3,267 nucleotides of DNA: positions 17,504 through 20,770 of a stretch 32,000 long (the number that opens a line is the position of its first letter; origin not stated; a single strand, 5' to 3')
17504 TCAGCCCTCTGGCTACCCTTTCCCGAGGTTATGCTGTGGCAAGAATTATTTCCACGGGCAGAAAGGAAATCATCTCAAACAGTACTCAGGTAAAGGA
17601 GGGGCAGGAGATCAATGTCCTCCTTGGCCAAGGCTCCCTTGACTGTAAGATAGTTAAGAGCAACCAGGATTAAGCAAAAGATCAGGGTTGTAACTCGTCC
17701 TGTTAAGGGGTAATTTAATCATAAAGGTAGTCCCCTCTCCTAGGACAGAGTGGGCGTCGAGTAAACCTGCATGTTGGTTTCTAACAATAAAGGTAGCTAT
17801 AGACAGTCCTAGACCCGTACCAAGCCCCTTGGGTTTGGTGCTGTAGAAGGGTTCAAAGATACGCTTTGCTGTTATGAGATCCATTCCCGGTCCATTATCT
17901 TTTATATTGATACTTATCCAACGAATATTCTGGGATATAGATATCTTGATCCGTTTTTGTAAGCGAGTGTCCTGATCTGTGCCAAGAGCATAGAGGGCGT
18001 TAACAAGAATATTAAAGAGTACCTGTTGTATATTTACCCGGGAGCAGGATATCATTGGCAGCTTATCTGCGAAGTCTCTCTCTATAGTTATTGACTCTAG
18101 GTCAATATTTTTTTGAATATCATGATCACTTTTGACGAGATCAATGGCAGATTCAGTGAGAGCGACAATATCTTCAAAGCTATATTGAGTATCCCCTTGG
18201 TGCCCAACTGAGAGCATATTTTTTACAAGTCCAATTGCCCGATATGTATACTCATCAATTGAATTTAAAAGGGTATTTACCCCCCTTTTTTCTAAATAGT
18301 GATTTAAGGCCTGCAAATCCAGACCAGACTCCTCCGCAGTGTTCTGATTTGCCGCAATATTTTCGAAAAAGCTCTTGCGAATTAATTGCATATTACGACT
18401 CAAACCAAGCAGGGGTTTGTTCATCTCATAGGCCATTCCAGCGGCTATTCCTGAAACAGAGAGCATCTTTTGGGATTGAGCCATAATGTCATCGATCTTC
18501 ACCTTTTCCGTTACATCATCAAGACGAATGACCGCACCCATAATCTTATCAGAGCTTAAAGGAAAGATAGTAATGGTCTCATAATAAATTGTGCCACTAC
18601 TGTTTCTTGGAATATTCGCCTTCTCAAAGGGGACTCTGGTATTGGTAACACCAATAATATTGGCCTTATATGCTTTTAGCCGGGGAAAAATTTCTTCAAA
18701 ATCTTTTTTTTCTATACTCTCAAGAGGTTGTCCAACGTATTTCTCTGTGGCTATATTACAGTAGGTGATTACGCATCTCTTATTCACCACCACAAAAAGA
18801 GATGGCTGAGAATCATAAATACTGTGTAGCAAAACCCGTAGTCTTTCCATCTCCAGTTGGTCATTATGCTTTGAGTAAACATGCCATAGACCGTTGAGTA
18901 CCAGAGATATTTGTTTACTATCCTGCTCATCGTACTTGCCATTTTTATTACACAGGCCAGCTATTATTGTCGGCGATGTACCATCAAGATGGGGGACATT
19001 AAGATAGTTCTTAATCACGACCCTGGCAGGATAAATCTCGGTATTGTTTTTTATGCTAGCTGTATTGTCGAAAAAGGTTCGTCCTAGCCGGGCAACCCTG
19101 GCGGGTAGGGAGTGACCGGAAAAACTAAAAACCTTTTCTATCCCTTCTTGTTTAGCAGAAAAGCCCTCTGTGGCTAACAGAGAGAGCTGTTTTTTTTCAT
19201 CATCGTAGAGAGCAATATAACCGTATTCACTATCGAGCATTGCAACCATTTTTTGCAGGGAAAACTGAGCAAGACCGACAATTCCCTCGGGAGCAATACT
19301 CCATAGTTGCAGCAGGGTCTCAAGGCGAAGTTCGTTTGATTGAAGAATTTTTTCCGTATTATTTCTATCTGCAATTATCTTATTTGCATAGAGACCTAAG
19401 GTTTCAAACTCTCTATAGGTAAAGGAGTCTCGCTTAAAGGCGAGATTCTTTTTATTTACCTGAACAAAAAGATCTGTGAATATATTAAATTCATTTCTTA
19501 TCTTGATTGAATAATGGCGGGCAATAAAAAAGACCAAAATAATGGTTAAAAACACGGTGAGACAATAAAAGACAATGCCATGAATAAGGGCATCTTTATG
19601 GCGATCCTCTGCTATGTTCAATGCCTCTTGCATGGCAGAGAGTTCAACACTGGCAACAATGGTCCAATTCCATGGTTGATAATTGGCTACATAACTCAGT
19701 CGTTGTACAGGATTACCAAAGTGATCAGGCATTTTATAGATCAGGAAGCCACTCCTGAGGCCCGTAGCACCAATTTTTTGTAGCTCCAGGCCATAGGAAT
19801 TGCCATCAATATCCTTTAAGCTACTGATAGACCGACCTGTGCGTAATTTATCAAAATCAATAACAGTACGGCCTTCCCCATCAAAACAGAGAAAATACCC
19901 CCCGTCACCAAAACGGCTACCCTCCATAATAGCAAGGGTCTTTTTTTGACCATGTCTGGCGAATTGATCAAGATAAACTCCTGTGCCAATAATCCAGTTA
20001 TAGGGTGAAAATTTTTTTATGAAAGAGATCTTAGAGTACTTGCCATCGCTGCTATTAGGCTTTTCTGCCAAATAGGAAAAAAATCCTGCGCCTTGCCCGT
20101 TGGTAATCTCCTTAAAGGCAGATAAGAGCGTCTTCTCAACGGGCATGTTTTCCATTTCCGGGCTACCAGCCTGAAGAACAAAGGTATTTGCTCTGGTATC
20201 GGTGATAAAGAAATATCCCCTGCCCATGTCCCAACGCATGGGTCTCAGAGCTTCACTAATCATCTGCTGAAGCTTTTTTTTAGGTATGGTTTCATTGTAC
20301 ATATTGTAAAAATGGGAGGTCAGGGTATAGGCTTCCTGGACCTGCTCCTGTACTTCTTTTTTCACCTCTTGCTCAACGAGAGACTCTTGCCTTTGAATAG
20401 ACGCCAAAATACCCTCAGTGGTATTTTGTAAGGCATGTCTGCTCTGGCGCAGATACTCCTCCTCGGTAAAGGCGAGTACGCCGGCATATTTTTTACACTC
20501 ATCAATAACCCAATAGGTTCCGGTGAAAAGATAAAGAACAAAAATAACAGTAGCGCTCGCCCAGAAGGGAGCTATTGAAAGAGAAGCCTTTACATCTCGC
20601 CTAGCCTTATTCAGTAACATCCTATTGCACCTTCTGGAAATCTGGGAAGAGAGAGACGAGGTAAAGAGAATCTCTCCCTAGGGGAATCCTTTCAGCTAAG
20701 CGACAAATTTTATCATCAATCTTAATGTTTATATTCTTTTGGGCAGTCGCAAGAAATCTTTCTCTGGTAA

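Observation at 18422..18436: Phospho-acceptor His replaced by Tyr in an otherwise intact histidine kinase (DivL-like H-box)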

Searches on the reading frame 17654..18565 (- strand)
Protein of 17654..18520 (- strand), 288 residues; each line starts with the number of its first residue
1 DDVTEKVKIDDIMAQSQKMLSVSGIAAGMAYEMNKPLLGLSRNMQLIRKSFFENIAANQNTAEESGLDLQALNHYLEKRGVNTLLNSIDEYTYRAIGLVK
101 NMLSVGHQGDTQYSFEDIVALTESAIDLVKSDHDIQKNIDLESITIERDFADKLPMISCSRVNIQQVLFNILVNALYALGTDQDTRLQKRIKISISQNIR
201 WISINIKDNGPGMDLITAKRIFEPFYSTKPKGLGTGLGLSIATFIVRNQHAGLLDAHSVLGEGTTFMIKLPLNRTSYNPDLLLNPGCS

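Call 17: search_solved_structures(query=window:17654-18520:-, max_evalue=0.00001, show_alignments=3)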
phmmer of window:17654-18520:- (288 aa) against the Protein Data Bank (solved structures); distinct sequences matched with E-value up to 0.00001: 29.
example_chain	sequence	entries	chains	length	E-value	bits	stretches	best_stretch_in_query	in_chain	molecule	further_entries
9jfj_A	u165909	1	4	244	2.5e-17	66.5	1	132-279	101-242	Sensor histidine kinase ZraS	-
8vc9_A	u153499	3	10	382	2.3e-16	63.4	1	156-272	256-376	Leptospira virulence regulator B (LvrB) | histidine kinase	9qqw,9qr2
5idj_A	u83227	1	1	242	3e-14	56.4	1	85-272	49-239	Histidine kinase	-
5idm_A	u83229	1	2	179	2.4e-12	50.2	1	138-273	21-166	Cell cycle histidine kinase CckA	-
4gcz_A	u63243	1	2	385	2.6e-12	50.1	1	84-272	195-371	Blue-light photoreceptor, Sensor protein fixL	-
8a3u_A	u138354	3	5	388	3.2e-12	49.8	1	84-272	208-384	Putative Sensory box protein,Sensor protein FixL | Putative Sensory box protein,Putative Sensory box protein,Sensor protein FixL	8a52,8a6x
8a7f_A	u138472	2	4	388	3.2e-12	49.8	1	84-272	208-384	Putative Sensory box protein,Sensor protein FixL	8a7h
9qjg_A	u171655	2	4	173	6e-12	48.9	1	155-272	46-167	histidine kinase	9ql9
1r62_A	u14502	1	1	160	6e-12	48.9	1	142-273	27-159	Nitrogen regulation protein NR(II)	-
9qq6_A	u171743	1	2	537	3.1e-11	46.6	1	143-274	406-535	histidine kinase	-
3a0r_A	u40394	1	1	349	9.6e-11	44.9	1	148-271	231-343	Sensor protein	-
3a0t_A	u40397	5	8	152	1.3e-10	44.5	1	156-271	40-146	Sensor protein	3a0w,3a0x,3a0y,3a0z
4i5s_A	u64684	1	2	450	1.7e-10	44.2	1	84-273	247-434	Putative histidine kinase CovS; VicK-like protein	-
9p6i_A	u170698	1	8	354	3.3e-10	43.2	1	166-276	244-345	histidine kinase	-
6paj_A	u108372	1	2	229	8.9e-10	41.8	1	162-271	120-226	Sensor protein SrrB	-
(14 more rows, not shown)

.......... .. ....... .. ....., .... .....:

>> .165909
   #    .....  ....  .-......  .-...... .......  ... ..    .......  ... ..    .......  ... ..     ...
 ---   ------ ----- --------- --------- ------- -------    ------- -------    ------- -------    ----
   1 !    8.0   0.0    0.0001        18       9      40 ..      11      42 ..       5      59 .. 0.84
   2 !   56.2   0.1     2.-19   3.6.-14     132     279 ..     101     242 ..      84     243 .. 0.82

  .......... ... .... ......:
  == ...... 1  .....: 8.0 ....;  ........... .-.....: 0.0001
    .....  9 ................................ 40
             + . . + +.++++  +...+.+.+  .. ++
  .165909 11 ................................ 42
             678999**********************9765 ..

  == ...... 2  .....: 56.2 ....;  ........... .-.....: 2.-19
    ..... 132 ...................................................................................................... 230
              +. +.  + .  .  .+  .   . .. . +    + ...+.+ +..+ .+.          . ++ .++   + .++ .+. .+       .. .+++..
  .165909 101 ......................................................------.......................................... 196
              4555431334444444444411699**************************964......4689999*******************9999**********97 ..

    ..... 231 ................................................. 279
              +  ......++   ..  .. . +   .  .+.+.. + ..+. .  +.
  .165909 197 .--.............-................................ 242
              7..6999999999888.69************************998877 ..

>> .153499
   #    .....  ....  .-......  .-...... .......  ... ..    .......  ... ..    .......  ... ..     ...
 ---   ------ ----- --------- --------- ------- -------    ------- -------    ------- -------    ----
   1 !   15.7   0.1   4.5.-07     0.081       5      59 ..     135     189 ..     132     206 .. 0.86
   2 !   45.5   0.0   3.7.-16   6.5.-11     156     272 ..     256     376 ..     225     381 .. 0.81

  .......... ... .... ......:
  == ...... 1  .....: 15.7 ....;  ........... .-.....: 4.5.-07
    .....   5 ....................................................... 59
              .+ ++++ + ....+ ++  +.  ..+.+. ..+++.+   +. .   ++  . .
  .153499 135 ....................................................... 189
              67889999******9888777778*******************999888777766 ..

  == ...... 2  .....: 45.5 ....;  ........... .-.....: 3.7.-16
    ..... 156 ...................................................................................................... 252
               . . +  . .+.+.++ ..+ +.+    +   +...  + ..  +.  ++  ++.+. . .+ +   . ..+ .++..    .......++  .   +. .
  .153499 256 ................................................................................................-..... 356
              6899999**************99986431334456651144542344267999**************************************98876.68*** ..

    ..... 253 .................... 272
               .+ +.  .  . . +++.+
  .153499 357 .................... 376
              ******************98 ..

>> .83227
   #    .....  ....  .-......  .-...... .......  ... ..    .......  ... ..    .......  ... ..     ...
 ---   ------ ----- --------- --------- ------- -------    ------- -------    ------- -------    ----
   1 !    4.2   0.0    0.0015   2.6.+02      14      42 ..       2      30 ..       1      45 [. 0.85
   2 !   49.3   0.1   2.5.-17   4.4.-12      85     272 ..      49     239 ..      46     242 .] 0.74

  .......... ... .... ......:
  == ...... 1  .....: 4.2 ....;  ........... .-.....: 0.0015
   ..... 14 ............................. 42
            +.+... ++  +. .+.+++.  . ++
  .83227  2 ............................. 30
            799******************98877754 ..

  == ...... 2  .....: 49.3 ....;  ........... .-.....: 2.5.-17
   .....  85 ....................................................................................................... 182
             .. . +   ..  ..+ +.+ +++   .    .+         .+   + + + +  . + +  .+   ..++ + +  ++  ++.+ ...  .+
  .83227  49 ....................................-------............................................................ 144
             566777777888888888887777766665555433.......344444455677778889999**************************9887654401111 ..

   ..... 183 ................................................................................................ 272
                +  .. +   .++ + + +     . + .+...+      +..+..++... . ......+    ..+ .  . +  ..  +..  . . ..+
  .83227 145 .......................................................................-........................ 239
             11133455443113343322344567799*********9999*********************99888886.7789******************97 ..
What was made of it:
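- Checked: The solved kinases ZraS, LvrB and CckA (call 17).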

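Call 69: predict_structure(alignment_id=A5)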
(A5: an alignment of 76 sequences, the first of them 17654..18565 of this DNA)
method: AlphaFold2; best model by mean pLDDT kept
length: 303 residues; sequences in the alignment: 76
mean_pLDDT: 87.5   pTM: 0.69
mean pLDDT of the five models: 87.5, 86.7, 84.4, 84.4, 83.7
residues with pLDDT >= 90: 176; 70-90: 103; 50-70: 20; < 50: 4
segments of 3 or more residues with pLDDT < 50: none
pLDDT, mean of each block of 10 residues (from residue 1): 80 87 78 72 80 91 91 94 94 94 86 73 76 97 92 94 97 94 95 90 94 97 96 90 79 86 93 96 93 54 46
secondary structure, 60 per line:
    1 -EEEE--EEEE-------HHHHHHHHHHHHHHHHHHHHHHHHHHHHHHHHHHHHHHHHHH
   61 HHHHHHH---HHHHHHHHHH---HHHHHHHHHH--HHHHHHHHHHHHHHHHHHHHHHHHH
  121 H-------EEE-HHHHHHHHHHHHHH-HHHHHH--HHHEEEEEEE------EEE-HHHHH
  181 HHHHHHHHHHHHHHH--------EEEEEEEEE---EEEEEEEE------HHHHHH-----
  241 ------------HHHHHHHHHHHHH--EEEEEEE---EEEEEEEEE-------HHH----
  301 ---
elements in order: E2-5 E8-11 H19-67 H71-80 H84-93 H96-121 E129-131 H133-146 H148-153 E159-165 E172-174 H176-195 E204-212 E216-223 H230-235 H253-265 E268-274 E278-286
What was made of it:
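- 18365..18511 (-): DHp helix alpha-1 (residues 704-752). It contains no His. AlphaFold2 model with mean pLDDT 87.5; helix at model residues 19-67, which are protein residues 704-752 (call 69).
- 18287..18355 (-): Family-specific two-helix insert in the DHp hairpin (residues 756-778). Model helices at 71-80 and 84-93 (call 69).
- On Canonical HisKA-family sensor histidine kinase: The AlphaFold2 model has pLDDT 87.5 (call 69).
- Closest known: ZraS / AtoS / NtrB-type HisKA sensor kinases. Different: The DHp hairpin carries a roughly 25-aa two-helix insert that is shared by this subfamily (call 69).
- Checked: Predicted helix alpha-1 (residues 704-752, call 69) contains no His.
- In the model, residue 807 lies past the end of alpha-2, about five residues above the level of 731 by my count of helix residues (call 69).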

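Call 72: fold_search(model_id=the predicted structure, library=pdb)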
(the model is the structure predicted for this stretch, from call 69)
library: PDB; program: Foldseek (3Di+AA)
matches with E <= 10: 706; with E <= 0.001: 352
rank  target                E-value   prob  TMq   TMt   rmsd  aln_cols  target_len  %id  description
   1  9jfj_A                4.1e-18  1.00  0.58  0.73   7.1       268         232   24  Crystal structure of the cytoplasmic domain of ZraS in ADP-bound form (released 2025-03-26)
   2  9jfj_B                6.9e-18  1.00  0.48  0.62  15.3       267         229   24  Crystal structure of the cytoplasmic domain of ZraS in ADP-bound form (released 2025-03-26)
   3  9jfj_C                1.9e-17  1.00  0.57  0.73   8.0       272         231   25  Crystal structure of the cytoplasmic domain of ZraS in ADP-bound form (released 2025-03-26)
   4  8a6x_B                4.3e-16  1.00  0.49  0.40  18.1       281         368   23  Crystal structure of a chimeric LOV-Histidine kinase SB2F1 (asymmetrical variant, trigonal form with long c axis) (released 2024-01-10)
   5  5uht_A                6.1e-16  1.00  0.51  0.64   6.7       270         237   20  Structure of the Thermotoga maritima HK853-BeF3-RR468 complex at pH 5.0 (released 2017-12-27)
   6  9jfj_D                6.9e-16  1.00  0.48  0.60  15.2       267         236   24  Crystal structure of the cytoplasmic domain of ZraS in ADP-bound form (released 2025-03-26)
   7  6rh0_B                7.7e-16  1.00  0.51  0.65   9.7       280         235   22  Revisiting pH-gated conformational switch. Complex HK853-RR468 pH 5.5 (released 2020-02-19)
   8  8a7f_A                1.8e-15  1.00  0.48  0.40  18.1       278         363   23  Crystal structure of a chimeric LOV-Histidine kinase SB2F1-I66R mutant (asymmetrical variant, trigonal form with long  (released 2024-01-10)
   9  4gcz_A                1.9e-15  1.00  0.46  0.39   8.3       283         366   22  Structure of a blue-light photoreceptor (released 2013-06-19)
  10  6rfv_B                3.2e-15  1.00  0.51  0.65   6.7       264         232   20  Revisiting pH-gated conformational switch. Complex HK853-RR468 pH 7 (released 2020-02-19)
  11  4jav_A                4.1e-15  1.00  0.51  0.61   9.1       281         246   18  Structural basis of a rationally rewired protein-protein interface (HK853wt and RR468mutant V13P, L14I, I17M and N21V) (released 2013-09-04)
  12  6rh0_A                4.3e-15  1.00  0.51  0.64   6.9       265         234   20  Revisiting pH-gated conformational switch. Complex HK853-RR468 pH 5.5 (released 2020-02-19)
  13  8a7h_A                5.1e-15  1.00  0.47  0.40  18.1       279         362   24  Crystal structure of a chimeric LOV-Histidine kinase SB2F1-I66R mutant (light state; asymmetrical variant, trigonal fo (released 2024-01-10)
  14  8a3u                  6.5e-15  1.00  0.48  0.40  17.8       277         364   23  Crystal structure of a chimeric LOV-Histidine kinase SB2F1 (symmetrical variant, trigonal form with short c-axis) (released 2023-12-20)
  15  4zki_A                8.6e-15  1.00  0.54  0.69   6.6       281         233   21  The crystal structure of Histidine Kinase YycG with ADP (released 2016-05-04)
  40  4q20_B                2.9e-13  1.00  0.50  0.65   8.4       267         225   16  Crystal structure of a C-terminal part of tyrosine kinase (DivL) from Caulobacter crescentus CB15 at 2.50 A resolution (released 2014-04-23)
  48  4q20_A                4.8e-13  1.00  0.49  0.63   8.9       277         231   14  Crystal structure of a C-terminal part of tyrosine kinase (DivL) from Caulobacter crescentus CB15 at 2.50 A resolution (released 2014-04-23)
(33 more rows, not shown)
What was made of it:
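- On Canonical HisKA-family sensor histidine kinase: The top Foldseek hits are ZraS, HK853, YycG and CckA DHp-CA structures (call 72).
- On DivL family (alphaproteobacterial cell-cycle pseudokinase): DivL 4q20 is Foldseek rank 40 and 48 at 14-16% identity, behind about 39 chains of ordinary kinases (call 72).
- Closest known: ZraS / AtoS / NtrB-type HisKA sensor kinases. Same: The best solved relative is ZraS, by sequence (2.5e-17, call 17) and by fold (4e-18, call 72).
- Closest known: DivL of Caulobacter crescentus. Different: DivL 4q20 is Foldseek rank 40-48 at 14-16% identity (call 72).
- The model is a normal DHp-CA fold with pLDDT 87.5, and ZraS is the best fold match at 4e-18 (calls 69, 72).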

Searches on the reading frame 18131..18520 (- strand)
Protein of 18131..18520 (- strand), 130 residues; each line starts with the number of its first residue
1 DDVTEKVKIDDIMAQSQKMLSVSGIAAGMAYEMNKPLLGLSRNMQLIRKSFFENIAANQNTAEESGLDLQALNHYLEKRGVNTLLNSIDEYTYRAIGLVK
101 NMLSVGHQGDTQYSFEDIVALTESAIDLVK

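Call 80: search_protein_families(library=pfam, proteins=[window:18131-18520:-], max_evalue=10)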
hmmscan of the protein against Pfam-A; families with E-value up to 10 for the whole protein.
seq(130 aa): 0 families

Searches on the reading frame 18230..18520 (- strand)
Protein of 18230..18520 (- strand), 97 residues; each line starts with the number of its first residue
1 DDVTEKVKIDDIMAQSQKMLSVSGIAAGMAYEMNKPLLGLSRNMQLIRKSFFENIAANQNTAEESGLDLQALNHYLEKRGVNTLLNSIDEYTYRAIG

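Call 71: search_solved_structures(query=window:18230-18520:-, max_evalue=10, show_alignments=0)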
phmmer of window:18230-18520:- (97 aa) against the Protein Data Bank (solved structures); distinct sequences matched with E-value up to 10: 5.
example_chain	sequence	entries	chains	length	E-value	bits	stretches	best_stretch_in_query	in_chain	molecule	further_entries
8vc9_A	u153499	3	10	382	0.0043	20.6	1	5-59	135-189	Leptospira virulence regulator B (LvrB) | histidine kinase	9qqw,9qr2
2vxo_A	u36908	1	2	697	0.21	15.3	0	25-85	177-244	GMP SYNTHASE [GLUTAMINE-HYDROLYZING]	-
2vpi_A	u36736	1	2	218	0.37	14.5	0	31-55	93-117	GMP SYNTHASE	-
9jfj_A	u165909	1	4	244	0.41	14.3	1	9-41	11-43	Sensor histidine kinase ZraS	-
3ec8_A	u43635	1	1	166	0.94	13.2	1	31-71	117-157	Putative uncharacterized protein FLJ10324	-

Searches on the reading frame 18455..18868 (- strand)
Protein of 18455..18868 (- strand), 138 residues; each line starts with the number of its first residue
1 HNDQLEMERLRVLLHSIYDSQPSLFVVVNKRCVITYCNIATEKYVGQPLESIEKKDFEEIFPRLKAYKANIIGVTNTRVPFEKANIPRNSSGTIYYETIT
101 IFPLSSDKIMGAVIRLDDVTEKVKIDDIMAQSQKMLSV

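Call 30: find_related_loci(query=A4, collection=metagenome_contigs, flank=4000)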
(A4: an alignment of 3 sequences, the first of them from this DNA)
Query A4 (138 aa) in metagenome_contigs; peptide patterns used: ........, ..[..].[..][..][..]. (x = any residue, [..] = any of these).
426 stretches matched a pattern; 66 encode a relative of the query (tblastn E <= 1e-3); 66 distinct loci.
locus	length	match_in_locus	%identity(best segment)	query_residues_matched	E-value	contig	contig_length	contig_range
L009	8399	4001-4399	47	6-138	2e-31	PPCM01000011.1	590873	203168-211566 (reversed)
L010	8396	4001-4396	39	7-138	1e-25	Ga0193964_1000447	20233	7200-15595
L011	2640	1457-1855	40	6-138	5e-26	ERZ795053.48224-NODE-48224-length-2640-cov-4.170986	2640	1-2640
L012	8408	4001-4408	36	4-138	8e-26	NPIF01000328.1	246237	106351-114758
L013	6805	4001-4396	39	7-138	1e-25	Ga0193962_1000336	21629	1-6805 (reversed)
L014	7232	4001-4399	39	6-138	4e-25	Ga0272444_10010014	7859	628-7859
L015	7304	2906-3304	38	6-138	5e-25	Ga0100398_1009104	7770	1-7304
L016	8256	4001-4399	39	6-138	2e-24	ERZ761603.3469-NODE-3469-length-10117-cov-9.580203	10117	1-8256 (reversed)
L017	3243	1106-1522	38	4-138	2e-24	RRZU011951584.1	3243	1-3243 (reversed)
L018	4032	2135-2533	36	6-138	9e-24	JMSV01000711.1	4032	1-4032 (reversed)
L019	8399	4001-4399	36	6-138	1e-23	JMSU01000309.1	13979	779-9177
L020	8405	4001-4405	35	4-138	2e-22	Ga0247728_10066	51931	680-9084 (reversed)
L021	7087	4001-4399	34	6-138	7e-23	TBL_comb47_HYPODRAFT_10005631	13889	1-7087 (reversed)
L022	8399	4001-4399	34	6-138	7e-23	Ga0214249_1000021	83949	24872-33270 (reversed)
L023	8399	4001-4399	37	6-138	1e-22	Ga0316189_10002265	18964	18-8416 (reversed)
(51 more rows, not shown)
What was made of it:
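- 18500..18814 (-): PAS domain directly upstream of the DHp. It ends in the family signature '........'. The signature was used to retrieve 66 metagenome loci (call 30).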

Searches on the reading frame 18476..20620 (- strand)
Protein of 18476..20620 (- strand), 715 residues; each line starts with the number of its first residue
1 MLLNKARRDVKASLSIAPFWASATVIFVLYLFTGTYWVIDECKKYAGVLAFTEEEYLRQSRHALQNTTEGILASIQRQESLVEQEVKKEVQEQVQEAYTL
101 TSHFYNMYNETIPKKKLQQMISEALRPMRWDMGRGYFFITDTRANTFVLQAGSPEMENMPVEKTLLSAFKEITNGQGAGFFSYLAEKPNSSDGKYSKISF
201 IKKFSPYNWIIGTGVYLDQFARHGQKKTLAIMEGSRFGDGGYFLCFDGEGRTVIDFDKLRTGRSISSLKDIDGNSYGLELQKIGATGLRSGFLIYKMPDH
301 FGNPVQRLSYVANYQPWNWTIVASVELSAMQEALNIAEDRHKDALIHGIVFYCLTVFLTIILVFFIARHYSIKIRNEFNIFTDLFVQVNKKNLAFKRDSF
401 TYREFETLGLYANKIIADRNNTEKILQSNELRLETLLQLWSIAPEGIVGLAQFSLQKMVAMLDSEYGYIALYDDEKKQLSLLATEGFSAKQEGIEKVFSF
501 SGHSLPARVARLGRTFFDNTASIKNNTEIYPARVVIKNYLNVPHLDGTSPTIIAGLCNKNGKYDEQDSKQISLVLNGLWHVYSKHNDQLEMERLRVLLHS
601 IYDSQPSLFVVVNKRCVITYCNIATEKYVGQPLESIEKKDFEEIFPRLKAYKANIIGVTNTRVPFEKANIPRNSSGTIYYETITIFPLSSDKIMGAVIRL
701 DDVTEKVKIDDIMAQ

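Call 15: find_related_loci(query=A2, collection=genome_contigs, flank=6000)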
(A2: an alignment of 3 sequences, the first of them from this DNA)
Query A2 (715 aa) in genome_contigs; peptide patterns used: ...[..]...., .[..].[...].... (x = any residue, [..] = any of these).
36 stretches matched a pattern; 6 encode a relative of the query (tblastn E <= 1e-3); 6 distinct loci.
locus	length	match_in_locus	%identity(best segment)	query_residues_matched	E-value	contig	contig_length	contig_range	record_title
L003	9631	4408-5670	25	10-426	5e-29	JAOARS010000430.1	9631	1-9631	MAG: Marinifilum sp. isolate McD1.5 contig_207067, whole genome shotgun sequence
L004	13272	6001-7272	24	7-426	9e-29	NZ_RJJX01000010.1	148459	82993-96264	Ancylomarina longa strain T3-2 S1-C scaffold_9, whole genome shotgun sequence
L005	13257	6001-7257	24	13-427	3e-28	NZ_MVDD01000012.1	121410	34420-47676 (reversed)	Labilibaculum filiforme strain 59.16B 2648548687, whole genome shotgun sequence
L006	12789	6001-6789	26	82-340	3e-23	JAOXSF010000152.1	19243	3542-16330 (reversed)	MAG: Marinobacterium sp. isolate R2S4C4D_S44.004 k141_301130, whole genome shotgun sequence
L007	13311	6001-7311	24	11-433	3e-24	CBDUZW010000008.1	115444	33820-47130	MAG TPA_asm: uncultured bacterium isolate SRR22302365_binner123_Refined_103 genome assembly, contig: ERZ25074835.24, who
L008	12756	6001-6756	27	171-402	3e-13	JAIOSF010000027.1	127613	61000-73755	MAG: Arcobacteraceae bacterium isolate SMBSF37 bin_11_k127_744716, whole genome shotgun sequence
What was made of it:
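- Tried and rejected: GTDB species-representative scan (call 15).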
